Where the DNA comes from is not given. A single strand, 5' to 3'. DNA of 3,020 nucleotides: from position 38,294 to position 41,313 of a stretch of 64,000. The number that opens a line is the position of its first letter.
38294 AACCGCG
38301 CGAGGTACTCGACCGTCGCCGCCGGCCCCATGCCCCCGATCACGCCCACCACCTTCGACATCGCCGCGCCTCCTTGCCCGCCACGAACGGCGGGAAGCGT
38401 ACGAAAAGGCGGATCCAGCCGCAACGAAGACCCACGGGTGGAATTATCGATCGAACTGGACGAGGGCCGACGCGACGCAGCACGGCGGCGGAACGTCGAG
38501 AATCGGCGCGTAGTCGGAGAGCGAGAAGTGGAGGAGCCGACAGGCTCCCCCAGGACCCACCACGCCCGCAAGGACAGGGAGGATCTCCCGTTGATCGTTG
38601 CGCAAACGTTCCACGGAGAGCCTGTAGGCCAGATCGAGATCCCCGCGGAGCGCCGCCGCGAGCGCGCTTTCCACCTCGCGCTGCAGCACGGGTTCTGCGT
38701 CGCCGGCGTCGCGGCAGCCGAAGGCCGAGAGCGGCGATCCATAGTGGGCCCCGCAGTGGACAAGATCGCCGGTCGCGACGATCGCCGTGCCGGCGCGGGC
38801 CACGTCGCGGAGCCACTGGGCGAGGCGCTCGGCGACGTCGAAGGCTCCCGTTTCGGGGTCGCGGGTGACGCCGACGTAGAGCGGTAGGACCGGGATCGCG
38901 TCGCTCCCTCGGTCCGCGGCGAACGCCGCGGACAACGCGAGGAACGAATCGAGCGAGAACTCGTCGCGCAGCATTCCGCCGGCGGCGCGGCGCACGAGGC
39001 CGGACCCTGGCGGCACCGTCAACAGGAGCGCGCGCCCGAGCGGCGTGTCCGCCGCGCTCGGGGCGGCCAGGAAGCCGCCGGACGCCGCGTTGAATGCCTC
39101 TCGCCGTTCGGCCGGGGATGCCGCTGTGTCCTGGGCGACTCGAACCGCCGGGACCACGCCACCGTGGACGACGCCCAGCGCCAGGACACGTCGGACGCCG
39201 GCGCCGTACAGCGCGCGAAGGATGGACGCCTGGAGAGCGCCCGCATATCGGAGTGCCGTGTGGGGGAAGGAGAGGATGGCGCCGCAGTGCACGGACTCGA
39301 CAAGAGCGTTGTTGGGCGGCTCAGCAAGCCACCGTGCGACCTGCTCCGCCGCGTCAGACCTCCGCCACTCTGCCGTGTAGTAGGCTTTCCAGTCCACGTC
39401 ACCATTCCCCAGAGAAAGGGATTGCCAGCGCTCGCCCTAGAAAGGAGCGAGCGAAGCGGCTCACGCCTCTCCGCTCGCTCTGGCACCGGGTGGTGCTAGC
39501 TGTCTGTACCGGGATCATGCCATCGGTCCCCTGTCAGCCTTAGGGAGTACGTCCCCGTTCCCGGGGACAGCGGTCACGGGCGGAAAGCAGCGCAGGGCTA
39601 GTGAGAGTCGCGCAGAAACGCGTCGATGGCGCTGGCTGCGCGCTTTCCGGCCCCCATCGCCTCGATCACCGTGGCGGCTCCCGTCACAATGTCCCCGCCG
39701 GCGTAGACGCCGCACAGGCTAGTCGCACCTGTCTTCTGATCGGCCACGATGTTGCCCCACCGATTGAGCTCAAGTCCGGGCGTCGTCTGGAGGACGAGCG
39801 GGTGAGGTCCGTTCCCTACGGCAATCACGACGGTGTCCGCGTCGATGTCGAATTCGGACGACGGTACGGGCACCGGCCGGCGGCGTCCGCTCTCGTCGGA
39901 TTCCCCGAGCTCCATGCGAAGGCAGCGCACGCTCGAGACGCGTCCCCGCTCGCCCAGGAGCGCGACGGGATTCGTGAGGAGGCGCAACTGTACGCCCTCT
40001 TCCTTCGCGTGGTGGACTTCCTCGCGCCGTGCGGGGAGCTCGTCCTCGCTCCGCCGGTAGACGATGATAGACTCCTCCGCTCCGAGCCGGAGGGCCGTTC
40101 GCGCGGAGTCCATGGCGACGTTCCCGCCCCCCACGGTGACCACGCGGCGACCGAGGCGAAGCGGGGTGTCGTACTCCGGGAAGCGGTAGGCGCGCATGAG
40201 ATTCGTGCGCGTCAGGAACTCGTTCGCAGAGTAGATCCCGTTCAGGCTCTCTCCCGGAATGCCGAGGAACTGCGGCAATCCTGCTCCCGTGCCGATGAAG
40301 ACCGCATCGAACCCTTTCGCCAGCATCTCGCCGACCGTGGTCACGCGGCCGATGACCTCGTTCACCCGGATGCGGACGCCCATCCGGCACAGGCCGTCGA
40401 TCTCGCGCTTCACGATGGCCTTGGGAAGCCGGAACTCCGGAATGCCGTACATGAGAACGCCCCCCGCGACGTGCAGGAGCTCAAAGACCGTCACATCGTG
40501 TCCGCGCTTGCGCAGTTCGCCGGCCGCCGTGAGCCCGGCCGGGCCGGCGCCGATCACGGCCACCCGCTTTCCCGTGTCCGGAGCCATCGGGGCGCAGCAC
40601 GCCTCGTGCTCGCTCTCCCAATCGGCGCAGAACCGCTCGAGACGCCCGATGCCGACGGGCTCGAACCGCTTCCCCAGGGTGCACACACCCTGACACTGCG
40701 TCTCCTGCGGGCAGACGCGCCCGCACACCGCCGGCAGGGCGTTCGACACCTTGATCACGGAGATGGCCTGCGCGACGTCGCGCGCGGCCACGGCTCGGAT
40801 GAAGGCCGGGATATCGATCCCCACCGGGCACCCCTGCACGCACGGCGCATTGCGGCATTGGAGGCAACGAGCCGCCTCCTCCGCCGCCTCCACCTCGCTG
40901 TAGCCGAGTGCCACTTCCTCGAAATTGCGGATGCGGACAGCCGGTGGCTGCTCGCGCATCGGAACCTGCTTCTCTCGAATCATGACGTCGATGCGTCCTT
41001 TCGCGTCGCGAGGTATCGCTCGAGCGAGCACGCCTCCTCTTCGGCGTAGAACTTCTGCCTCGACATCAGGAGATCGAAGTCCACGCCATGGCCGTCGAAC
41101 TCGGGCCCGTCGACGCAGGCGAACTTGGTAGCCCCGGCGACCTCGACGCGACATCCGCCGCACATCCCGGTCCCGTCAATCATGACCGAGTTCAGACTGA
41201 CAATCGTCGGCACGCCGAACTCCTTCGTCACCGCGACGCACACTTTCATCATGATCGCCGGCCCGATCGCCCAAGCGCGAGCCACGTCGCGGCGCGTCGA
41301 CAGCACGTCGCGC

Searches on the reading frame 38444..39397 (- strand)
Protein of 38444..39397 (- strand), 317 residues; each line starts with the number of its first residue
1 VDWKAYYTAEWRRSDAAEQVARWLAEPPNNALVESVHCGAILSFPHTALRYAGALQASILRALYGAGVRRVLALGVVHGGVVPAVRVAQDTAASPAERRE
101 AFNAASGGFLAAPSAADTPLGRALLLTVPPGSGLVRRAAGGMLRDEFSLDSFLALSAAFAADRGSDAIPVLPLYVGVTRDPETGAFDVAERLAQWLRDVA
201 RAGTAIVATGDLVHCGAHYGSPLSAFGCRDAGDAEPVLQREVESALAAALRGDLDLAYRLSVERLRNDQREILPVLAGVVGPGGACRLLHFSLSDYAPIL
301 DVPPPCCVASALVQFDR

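Call 41: search_protein_families(library=pfam, proteins=[window:38444-39397:-], max_evalue=0.00001)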
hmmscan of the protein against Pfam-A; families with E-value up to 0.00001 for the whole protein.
window:38444-39397:- (317 aa): 1 family
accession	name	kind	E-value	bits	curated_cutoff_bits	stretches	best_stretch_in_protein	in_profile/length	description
PF01875.22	Memo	-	6.6e-07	29.2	27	0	38-90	38-85/269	Memo-like protein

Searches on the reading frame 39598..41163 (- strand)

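Call 41: search_protein_families(library=pfam, proteins=[window:39598-41163:-], max_evalue=0.00001)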
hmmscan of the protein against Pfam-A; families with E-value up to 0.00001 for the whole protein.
window:39598-41163:- (521 aa): 6 families
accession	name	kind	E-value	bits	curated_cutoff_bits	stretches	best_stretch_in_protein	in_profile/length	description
PF14691.11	Fer4_20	-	4.5e-42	142.9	25.8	1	77-187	1-112/113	Dihydroprymidine dehydrogenase domain II, 4Fe-4S cluster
PF07992.20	Pyr_redox_2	-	9.4e-34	117.6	26.1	1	200-506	2-291/291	Pyridine nucleotide-disulphide oxidoreductase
PF00070.33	Pyr_redox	-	6.9e-11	43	22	0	200-229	1-30/82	Pyridine nucleotide-disulphide oxidoreductase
PF13738.12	Pyr_redox_3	-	2.8e-08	33.8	30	0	203-228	2-28/305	Pyridine nucleotide-disulphide oxidoreductase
PF13450.12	NAD_binding_8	-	5.2e-08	33.5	21.9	1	203-236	1-34/68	NAD(P)-binding Rossmann-like domain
PF01262.27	AlaDh_PNT_C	-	6.9e-06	26.1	23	0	200-229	30-59/214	Alanine dehydrogenase/PNT, C-terminal domain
